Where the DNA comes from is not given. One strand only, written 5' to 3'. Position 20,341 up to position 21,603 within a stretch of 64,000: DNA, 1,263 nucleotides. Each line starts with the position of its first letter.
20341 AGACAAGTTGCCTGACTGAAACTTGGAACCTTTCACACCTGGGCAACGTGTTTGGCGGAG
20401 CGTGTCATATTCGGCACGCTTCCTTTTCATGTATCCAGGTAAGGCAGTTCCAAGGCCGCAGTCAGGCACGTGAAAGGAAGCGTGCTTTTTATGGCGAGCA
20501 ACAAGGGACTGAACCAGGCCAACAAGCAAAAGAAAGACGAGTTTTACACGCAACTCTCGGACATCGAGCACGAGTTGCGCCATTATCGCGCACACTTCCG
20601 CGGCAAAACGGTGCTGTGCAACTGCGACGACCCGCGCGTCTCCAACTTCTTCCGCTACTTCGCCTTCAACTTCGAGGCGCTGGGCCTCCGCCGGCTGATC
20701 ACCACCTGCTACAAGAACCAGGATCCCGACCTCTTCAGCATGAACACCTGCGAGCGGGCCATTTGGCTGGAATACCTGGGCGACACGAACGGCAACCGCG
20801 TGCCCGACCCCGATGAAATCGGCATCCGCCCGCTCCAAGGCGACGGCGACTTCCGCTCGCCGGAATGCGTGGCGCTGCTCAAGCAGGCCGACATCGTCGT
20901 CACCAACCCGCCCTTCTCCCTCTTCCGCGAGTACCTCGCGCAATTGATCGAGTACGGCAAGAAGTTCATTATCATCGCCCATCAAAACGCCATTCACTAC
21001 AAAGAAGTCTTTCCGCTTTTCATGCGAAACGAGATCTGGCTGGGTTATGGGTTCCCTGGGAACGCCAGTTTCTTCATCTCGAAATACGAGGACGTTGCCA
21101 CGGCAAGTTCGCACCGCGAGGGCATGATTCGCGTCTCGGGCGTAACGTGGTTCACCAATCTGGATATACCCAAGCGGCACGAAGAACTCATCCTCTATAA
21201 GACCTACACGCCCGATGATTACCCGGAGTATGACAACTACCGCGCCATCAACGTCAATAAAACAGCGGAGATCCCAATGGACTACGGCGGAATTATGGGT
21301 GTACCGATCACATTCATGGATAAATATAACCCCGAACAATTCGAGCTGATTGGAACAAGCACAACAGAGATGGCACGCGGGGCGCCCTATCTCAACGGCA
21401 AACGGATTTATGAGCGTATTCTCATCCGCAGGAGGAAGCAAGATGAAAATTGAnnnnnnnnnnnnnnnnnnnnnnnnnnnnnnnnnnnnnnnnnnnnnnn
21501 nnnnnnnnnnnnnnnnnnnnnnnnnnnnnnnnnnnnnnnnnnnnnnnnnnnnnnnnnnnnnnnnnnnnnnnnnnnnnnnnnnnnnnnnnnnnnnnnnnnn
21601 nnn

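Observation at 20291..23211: AT-richer insert between pgi and tsaC encodes an EcoRI-family N6A methyltransferase and a DUF262(ParB-like)-HNH fusion nuclease, plus a coupled envelope protein: candidate non-canonical restriction/defence module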

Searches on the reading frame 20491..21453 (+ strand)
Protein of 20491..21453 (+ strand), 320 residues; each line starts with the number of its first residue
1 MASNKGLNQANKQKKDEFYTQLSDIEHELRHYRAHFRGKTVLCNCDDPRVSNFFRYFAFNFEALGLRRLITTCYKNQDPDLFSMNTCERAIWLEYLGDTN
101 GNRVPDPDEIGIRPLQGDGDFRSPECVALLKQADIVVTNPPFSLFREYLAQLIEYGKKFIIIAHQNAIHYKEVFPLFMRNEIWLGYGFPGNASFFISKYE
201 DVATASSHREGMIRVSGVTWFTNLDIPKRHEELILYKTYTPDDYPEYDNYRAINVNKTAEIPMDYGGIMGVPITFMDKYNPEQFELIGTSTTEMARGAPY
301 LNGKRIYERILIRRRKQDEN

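Call 3: search_protein_families(library=pfam, proteins=[window:20491-21453:+], max_evalue=0.01)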
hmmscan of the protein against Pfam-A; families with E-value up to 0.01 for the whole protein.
window:20491-21453:+ (320 aa): 1 family
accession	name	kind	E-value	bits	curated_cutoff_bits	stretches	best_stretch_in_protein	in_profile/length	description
PF13651.11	EcoRI_methylase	-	1.8e-131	439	26.4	1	7-293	2-304/345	Adenine-specific methyltransferase EcoRI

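Call 4: search_protein_families(library=padloc, proteins=[window:20491-21453:+], max_evalue=0.01)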
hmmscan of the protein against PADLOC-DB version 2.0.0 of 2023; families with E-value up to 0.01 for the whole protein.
window:20491-21453:+ (320 aa): 1 family
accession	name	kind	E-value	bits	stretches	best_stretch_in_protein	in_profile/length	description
PDLC03297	MTase_II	-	7.7e-117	388.4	1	2-317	5-330/332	Type II methyltransferase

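Call 5: search_protein_families(library=ncbifam, proteins=[window:20491-21453:+], max_evalue=0.01)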
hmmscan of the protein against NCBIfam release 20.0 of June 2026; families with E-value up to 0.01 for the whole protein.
window:20491-21453:+ (320 aa): 0 families

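Call 7: search_solved_structures(query=window:20491-21453:+, max_evalue=1, show_alignments=1)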
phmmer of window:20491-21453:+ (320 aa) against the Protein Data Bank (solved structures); distinct sequences matched with E-value up to 1: 0.
